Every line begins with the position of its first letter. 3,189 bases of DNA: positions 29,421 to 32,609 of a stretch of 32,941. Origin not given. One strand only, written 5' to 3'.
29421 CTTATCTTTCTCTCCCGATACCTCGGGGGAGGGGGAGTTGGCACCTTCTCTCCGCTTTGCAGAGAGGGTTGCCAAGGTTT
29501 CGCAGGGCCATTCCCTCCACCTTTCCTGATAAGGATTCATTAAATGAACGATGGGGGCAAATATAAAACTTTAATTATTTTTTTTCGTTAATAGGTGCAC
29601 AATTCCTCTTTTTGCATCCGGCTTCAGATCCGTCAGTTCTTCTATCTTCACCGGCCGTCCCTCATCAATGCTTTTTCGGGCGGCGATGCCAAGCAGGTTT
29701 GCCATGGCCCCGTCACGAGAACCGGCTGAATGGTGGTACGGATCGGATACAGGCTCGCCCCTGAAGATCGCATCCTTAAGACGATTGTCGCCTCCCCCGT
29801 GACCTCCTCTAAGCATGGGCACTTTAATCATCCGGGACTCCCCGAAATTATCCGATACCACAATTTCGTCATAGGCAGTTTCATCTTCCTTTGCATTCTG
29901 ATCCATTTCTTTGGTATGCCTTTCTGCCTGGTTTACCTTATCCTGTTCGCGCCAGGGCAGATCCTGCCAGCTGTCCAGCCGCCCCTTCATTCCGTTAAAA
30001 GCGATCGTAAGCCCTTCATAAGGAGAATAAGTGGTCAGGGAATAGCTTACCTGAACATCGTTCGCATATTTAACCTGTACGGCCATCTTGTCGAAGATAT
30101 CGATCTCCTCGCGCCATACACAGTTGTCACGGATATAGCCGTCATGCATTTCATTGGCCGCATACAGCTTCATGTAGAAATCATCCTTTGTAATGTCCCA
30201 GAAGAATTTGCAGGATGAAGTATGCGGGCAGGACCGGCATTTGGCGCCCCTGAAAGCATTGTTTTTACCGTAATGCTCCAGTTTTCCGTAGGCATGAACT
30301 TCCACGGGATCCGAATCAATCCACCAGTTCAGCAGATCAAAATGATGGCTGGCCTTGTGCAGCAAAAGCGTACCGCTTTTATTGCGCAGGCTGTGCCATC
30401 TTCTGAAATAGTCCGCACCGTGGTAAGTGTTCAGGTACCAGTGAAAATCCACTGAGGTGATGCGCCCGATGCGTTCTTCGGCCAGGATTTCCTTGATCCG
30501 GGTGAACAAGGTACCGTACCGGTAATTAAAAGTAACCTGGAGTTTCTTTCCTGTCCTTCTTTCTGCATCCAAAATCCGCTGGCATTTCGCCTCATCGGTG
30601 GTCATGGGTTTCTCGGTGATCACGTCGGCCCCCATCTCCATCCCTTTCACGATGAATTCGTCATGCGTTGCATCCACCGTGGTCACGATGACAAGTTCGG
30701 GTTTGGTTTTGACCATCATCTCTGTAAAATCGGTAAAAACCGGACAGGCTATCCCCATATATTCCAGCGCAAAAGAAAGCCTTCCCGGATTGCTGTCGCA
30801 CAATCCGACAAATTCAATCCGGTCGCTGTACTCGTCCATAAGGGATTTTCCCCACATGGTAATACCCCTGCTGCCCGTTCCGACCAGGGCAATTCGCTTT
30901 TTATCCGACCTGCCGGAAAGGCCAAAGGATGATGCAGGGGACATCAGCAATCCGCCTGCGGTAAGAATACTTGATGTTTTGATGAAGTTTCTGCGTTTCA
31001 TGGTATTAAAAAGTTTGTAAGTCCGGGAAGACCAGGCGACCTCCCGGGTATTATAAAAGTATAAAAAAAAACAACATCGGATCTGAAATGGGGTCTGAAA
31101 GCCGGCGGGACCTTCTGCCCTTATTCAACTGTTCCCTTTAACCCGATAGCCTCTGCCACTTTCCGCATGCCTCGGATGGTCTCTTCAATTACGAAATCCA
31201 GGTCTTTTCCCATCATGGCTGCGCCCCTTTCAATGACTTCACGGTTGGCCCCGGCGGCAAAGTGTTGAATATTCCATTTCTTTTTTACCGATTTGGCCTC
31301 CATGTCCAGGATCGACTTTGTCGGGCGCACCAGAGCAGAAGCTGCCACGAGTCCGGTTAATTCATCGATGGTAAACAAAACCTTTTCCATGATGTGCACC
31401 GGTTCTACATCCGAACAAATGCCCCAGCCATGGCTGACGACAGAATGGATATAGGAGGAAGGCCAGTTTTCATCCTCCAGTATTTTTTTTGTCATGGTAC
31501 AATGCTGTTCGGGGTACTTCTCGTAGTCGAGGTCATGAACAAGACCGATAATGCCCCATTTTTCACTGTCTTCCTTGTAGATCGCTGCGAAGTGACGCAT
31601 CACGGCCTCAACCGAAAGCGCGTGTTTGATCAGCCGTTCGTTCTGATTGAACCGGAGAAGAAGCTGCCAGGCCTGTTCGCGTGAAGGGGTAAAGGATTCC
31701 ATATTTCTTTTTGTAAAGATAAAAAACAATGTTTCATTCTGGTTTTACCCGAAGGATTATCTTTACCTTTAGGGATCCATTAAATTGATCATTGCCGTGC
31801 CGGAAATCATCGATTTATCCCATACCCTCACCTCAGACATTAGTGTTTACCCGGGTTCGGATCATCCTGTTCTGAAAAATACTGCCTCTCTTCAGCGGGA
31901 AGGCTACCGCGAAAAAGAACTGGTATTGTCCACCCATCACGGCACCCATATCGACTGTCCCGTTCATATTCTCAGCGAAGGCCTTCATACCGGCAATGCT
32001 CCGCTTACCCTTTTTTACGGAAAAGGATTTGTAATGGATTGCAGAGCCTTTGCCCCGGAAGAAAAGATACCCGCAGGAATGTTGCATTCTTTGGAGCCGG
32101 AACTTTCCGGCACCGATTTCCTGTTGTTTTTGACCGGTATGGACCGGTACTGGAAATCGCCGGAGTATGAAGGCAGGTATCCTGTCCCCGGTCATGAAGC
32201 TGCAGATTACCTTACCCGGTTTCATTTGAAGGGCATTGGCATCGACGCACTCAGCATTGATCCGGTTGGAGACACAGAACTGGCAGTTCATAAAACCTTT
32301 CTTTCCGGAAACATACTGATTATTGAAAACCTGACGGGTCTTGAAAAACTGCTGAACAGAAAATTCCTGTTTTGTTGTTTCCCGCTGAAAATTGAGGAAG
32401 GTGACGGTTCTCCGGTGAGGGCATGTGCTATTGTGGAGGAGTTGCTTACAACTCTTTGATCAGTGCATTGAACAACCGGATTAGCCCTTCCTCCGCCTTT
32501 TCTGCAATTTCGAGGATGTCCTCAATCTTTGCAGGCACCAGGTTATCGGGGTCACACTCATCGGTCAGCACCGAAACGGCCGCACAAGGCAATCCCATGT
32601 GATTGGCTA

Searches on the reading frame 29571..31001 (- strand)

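Call 8: search_protein_families(library=pfam, proteins=[window:29571-31001:-], max_evalue=0.001)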
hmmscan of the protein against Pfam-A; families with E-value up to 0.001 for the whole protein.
window:29571-31001:- (476 aa): 3 families
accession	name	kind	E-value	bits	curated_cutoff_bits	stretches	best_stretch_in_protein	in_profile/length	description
PF02894.22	GFO_IDH_MocA_C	-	9.6e-22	78.3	22.9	1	170-453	1-218/218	Oxidoreductase family, C-terminal alpha/beta domain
PF01408.29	GFO_IDH_MocA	-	4.5e-19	69.8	24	1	36-158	2-120/120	Oxidoreductase family, NAD-binding Rossmann fold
PF22725.1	GFO_IDH_MocA_C3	-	3.9e-14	53.1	27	1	166-342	1-123/124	GFO/IDH/MocA C-terminal domain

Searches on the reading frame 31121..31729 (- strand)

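Call 8: search_protein_families(library=pfam, proteins=[window:31121-31729:-], max_evalue=0.001)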
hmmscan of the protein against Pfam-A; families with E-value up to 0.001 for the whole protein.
window:31121-31729:- (202 aa): 1 family
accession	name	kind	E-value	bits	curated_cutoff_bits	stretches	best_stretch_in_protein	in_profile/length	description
PF01966.28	HD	-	0.00046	20.9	22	1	34-91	2-73/116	HD domain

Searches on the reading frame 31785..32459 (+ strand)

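Call 8: search_protein_families(library=pfam, proteins=[window:31785-32459:+], max_evalue=0.001)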
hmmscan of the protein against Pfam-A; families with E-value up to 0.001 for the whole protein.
window:31785-32459:+ (224 aa): 1 family
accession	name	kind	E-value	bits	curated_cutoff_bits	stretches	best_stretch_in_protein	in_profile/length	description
PF04199.19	Cyclase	-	2.3e-25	89.9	23.1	1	9-160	1-142/142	Putative cyclase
